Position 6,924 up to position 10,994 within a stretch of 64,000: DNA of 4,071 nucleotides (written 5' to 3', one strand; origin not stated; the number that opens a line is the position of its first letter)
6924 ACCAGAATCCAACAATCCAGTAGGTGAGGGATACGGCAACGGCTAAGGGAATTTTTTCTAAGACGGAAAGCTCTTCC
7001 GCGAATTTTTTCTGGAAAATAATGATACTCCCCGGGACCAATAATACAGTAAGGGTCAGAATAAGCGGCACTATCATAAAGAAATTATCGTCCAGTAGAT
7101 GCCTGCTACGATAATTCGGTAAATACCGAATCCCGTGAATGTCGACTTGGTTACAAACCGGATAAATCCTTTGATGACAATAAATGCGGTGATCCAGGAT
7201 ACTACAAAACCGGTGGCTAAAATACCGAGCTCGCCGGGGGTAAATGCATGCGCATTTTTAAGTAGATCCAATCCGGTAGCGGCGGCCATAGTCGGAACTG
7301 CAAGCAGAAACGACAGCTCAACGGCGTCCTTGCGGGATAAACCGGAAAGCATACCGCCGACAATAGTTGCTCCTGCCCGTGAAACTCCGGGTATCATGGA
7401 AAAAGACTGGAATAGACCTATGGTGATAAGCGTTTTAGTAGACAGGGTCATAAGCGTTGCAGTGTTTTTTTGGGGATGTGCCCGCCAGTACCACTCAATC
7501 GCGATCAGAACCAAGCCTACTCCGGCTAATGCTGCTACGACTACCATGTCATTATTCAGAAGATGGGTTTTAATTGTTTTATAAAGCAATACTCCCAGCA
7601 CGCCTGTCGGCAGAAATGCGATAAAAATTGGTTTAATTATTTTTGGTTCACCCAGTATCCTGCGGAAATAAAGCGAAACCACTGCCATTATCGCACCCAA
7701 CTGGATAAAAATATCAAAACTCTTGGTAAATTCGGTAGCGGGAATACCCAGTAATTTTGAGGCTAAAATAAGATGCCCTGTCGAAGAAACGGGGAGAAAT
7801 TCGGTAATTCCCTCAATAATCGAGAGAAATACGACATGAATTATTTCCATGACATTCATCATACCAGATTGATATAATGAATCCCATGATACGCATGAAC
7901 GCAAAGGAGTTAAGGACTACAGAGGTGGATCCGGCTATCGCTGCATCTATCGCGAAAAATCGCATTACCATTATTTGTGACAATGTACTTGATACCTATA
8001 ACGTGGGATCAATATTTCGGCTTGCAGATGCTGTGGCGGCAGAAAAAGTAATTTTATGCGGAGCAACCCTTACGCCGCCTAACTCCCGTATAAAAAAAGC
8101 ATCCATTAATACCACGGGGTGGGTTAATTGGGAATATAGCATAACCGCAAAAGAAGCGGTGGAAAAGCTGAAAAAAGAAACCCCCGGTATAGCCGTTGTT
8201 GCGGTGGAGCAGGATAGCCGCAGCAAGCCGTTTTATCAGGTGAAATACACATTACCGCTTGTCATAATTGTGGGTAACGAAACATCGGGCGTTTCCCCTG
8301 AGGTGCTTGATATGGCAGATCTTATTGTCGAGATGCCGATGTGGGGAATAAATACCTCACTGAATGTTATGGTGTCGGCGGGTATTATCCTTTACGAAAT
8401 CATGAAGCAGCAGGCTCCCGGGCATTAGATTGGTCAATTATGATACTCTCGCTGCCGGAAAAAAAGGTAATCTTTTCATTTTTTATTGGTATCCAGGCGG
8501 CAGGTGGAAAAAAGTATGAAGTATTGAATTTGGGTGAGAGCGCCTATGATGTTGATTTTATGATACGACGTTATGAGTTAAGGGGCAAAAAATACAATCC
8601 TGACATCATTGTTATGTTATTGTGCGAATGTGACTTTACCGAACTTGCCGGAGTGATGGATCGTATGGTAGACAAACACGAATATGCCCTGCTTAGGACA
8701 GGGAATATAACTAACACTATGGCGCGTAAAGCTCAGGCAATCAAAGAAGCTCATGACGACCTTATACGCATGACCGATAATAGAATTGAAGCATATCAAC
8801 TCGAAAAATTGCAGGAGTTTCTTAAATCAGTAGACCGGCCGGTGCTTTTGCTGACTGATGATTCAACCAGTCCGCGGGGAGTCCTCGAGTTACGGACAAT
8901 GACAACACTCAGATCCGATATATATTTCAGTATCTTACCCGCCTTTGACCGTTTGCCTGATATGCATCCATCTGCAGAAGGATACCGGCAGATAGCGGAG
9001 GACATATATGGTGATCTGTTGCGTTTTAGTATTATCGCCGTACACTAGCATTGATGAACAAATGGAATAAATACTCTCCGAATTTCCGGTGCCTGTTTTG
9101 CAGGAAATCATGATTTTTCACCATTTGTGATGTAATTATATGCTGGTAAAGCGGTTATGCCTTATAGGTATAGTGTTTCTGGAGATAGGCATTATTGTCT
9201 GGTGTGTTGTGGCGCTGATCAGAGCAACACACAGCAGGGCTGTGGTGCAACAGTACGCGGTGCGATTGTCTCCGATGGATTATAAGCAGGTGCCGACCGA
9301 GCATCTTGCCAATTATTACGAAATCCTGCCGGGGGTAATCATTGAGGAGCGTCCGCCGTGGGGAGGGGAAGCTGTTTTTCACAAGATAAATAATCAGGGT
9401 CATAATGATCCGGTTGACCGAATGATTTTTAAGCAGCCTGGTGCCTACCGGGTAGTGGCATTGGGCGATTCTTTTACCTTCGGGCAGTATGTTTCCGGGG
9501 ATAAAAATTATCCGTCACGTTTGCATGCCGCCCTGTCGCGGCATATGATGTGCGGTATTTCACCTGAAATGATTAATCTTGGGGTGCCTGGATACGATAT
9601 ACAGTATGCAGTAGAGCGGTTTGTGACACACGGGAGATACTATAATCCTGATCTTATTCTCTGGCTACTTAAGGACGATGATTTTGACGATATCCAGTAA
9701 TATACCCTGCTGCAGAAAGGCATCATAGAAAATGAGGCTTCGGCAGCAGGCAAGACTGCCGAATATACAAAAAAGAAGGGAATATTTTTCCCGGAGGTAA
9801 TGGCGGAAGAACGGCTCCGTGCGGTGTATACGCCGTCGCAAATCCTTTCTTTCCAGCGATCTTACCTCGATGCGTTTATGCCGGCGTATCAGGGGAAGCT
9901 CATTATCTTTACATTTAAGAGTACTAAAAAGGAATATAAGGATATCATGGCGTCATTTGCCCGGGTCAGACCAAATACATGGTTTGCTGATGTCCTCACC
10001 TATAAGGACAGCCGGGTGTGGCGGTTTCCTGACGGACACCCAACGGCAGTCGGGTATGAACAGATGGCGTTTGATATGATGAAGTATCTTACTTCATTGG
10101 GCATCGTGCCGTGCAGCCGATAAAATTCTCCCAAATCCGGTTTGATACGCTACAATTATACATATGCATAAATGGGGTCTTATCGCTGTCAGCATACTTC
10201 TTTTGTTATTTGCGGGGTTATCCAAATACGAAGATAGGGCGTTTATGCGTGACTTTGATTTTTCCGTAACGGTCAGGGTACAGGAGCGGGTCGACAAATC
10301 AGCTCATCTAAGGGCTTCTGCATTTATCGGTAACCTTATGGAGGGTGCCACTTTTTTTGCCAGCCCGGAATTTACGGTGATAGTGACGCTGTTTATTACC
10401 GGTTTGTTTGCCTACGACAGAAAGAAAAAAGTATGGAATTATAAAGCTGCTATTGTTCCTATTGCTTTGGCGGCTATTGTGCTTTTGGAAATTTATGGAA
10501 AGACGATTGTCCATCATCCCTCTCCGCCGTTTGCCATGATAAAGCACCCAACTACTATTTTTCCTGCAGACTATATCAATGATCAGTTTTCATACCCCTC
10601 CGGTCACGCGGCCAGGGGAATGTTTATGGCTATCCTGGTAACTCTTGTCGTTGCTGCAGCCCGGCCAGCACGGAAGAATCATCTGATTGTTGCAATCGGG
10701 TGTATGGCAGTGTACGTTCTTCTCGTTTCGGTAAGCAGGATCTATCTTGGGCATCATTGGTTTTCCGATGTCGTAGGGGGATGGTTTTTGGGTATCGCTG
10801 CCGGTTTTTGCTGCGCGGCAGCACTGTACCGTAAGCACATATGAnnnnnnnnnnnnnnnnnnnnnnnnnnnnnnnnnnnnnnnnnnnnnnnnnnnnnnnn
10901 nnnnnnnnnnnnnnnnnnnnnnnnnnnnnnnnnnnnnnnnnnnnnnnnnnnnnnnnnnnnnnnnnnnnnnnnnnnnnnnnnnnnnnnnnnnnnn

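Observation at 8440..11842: Tandem array of three membrane-anchored SGNH-hydrolase paralogs in different states of integrity, including one split by a single in-frame TAA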

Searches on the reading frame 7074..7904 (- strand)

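Call 7: search_protein_families(library=pfam, proteins=[window:7074-7904:-], max_evalue=0.01)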
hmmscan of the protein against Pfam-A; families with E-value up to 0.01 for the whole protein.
window:7074-7904:- (276 aa): 1 family
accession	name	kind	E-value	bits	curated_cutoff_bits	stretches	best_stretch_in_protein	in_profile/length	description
PF02673.24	BacA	-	1.7e-67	228.2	33.4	1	25-268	2-256/257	Bacitracin resistance protein BacA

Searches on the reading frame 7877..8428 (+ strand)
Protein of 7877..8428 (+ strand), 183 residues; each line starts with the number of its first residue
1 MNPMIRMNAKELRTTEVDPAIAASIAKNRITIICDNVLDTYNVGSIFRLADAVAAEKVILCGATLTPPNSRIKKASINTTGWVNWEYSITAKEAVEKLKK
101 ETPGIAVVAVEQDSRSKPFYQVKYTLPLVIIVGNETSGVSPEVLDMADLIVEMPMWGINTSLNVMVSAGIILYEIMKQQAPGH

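Call 7: search_protein_families(library=pfam, proteins=[window:7877-8425:+], max_evalue=0.01)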
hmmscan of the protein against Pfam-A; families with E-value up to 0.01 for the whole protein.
window:7877-8425:+ (183 aa): 2 families
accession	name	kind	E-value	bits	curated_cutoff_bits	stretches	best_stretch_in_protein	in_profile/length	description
PF00588.24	SpoU_methylase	-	1.5e-31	109.9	29.7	1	30-173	2-142/142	SpoU rRNA Methylase family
PF03413.25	PepSY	-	0.004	17.9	24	1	89-125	2-38/60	Peptidase propeptide and YPEB domain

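Call 61: find_encoding_contigs(protein=window:7877-8428:+, flank=2500, max_places=10)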
Protein window:7877-8428:+ (183 aa): 12 contigs read that carry it; 10 places shown.
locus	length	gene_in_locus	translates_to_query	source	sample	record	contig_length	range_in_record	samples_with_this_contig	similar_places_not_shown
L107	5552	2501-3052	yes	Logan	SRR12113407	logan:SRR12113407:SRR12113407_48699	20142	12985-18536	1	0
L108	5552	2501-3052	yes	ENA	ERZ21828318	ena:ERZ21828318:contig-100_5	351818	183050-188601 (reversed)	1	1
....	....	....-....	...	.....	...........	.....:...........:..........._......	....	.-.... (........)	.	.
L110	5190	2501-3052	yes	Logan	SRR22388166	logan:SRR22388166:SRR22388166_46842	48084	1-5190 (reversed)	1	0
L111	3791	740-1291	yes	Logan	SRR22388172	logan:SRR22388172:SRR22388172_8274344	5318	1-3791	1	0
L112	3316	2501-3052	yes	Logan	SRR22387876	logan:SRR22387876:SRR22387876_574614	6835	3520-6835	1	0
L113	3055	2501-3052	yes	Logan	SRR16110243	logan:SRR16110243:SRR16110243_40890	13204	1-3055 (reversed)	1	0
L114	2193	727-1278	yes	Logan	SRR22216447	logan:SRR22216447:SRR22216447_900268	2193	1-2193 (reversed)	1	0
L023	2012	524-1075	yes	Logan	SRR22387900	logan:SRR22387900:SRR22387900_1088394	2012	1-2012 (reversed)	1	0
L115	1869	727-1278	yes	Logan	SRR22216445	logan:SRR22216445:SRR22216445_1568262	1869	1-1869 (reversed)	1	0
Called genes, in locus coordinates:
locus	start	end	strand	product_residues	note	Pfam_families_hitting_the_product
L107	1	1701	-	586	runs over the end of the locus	-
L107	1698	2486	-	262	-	PF02673:BacA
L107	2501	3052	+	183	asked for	PF00588:SpoU_methylase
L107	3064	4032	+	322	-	PF13472:Lipase_GDSL_2 (faint)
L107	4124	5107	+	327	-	PF13472:Lipase_GDSL_2 (faint)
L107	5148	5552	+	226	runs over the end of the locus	PF01569:PAP2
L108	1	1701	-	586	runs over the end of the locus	-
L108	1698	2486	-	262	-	PF02673:BacA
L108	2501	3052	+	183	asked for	PF00588:SpoU_methylase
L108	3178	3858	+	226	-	PF01569:PAP2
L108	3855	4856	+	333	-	PF13472:Lipase_GDSL_2 (faint)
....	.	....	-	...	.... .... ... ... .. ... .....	-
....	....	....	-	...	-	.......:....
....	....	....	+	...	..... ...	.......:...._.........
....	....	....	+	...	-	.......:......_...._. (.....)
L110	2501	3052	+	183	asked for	PF00588:SpoU_methylase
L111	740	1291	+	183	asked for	PF00588:SpoU_methylase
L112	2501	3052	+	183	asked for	PF00588:SpoU_methylase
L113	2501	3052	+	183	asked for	PF00588:SpoU_methylase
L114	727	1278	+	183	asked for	PF00588:SpoU_methylase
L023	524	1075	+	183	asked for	PF00588:SpoU_methylase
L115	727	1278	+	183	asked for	PF00588:SpoU_methylase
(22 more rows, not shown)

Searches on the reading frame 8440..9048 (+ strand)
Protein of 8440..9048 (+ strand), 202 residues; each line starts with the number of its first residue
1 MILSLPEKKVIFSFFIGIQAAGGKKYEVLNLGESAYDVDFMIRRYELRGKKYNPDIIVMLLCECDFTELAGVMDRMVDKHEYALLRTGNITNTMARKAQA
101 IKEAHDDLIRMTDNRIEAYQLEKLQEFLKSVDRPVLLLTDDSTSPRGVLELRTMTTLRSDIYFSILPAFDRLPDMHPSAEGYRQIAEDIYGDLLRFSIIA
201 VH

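Call 7: search_protein_families(library=pfam, proteins=[window:8440-9045:+], max_evalue=0.01)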
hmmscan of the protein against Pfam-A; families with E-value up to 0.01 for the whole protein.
window:8440-9045:+ (202 aa): 0 families

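Call 46: find_encoding_contigs(protein=window:8440-9048:+, flank=3000, max_places=10)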
Protein window:8440-9048:+ (202 aa): no gene with exactly this product is on record in the collection.

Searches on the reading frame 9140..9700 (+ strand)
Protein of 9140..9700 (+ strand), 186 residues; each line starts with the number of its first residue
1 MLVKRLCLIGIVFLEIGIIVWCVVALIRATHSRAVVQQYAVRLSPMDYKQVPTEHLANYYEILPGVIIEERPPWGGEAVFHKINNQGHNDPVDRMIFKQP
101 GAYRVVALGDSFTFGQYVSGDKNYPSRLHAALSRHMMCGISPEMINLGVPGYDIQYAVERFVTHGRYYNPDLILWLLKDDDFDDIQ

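Call 45: find_encoding_contigs(protein=window:9140-9700:+, flank=3000, max_places=10)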
Protein window:9140-9700:+ (186 aa): no gene with exactly this product is on record in the collection.

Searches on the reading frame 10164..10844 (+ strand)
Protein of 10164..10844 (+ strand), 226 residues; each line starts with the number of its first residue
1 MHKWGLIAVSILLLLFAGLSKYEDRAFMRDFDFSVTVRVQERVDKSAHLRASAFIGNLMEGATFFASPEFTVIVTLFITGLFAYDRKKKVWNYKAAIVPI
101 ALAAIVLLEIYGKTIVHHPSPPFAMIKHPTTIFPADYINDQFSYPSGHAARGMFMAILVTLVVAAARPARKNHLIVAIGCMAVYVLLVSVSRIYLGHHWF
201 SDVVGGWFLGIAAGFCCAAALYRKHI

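Call 7: search_protein_families(library=pfam, proteins=[window:10164-10841:+], max_evalue=0.01)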
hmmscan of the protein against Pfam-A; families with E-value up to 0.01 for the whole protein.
window:10164-10841:+ (226 aa): 2 families
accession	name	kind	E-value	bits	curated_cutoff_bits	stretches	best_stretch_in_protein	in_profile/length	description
PF01569.27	PAP2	-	2.4e-20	73.1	27.2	1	100-222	7-126/130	PAP2 superfamily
PF14378.12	PAP2_3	-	8.5e-05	22.9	27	1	135-213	118-187/190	PAP2 superfamily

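Call 31: find_encoding_contigs(protein=window:10164-10844:+, flank=10000, max_places=10)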
Protein window:10164-10844:+ (226 aa): 8 contigs read that carry it; 7 places shown.
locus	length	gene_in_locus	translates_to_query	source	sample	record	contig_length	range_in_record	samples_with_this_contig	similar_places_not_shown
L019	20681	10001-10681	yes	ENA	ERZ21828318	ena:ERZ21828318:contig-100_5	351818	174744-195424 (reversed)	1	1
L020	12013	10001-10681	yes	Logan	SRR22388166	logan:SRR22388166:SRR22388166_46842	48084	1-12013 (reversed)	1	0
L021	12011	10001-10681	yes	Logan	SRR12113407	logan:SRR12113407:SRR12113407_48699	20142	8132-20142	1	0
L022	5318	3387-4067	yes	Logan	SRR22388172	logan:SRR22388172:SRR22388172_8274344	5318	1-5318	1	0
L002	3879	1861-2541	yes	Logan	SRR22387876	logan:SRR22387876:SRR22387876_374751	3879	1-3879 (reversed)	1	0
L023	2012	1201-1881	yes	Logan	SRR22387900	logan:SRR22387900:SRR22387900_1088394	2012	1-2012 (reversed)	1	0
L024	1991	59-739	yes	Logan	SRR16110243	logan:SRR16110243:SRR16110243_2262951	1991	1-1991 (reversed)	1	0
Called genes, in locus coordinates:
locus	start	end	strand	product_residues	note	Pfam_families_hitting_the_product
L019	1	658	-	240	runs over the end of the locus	PF00535:Glycos_transf_2, PF13641:Glyco_tranf_2_3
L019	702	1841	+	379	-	PF17389:Bac_rhamnosid6H, PF22422:MGH1-like_GH (weak)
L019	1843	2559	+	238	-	PF00535:Glycos_transf_2, PF10111:Glyco_tranf_2_2 (weak), PF13641:Glyco_tranf_2_3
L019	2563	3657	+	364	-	PF02481:DNA_processg_A, PF17782:WHD_DprA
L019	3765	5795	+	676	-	PF01751:Toprim, PF13662:Toprim_4 (faint), PF01131:Topoisom_bac, PF06906:DUF1272 (faint), PF01396:Zn_ribbon_Top1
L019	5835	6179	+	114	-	-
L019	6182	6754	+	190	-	PF01569:PAP2, PF14378:PAP2_3 (weak)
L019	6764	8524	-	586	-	-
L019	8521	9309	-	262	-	PF02673:BacA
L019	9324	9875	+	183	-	PF00588:SpoU_methylase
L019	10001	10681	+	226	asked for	PF01569:PAP2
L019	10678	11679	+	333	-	PF13472:Lipase_GDSL_2 (faint)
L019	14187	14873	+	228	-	PF00702:Hydrolase, PF13419:HAD_2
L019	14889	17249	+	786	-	PF09586:YfhO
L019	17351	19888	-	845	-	PF09586:YfhO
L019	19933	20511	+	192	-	-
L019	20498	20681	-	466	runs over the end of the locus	PF03734:YkuD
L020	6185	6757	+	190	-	PF01569:PAP2, PF14378:PAP2_3 (weak)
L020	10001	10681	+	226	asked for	PF01569:PAP2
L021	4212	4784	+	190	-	PF01569:PAP2, PF14378:PAP2_3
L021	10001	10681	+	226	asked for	PF01569:PAP2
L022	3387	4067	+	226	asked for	PF01569:PAP2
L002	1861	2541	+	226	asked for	PF01569:PAP2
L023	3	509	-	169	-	?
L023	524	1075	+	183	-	PF00588:SpoU_methylase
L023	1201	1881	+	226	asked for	PF01569:PAP2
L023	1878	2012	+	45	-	?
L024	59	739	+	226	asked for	PF01569:PAP2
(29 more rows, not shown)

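Call 48: list_cluster_members(proteins=[P0001, window:10164-10841:+])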
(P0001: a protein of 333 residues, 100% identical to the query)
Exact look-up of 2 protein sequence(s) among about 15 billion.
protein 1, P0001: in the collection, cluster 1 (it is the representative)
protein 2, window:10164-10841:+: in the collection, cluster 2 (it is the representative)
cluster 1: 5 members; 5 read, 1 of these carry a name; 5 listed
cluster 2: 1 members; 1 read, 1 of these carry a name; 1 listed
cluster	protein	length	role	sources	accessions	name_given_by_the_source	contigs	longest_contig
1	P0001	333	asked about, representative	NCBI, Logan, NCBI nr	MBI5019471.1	SGNH/GDSL hydrolase family protein [Candidatus Gottesmanbacteria bacterium]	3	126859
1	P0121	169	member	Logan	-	-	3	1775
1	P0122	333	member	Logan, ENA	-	-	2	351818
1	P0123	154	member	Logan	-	-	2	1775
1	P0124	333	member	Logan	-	-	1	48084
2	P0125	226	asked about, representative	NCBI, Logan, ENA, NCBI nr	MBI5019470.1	phosphatase PAP2 family protein [Candidatus Gottesmanbacteria bacterium]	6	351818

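Call 53: search_protein_families(library=ncbifam, proteins=[window:10164-10841:+], max_evalue=0.01)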
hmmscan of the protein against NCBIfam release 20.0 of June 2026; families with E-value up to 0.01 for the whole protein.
window:10164-10841:+ (226 aa): 4 families
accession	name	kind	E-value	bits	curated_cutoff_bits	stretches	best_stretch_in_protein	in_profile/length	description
NF047884.1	UdeprDiPSep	equivalog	1.6e-12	47.8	250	1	96-215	77-181/188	undecaprenyl-diphosphatase SepP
NF007975.0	PRK10699.1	equivalog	3.8e-07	29.8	261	1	140-210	155-219/254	phosphatidylglycerophosphatase B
NF008813.0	PRK11837.1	equivalog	4.6e-07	30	229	1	62-218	27-167/202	undecaprenyl-diphosphate phosphatase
NF045654.1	APhasePhoC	equivalog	0.0021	17.6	430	1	136-210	156-219/248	acid phosphatase PhoC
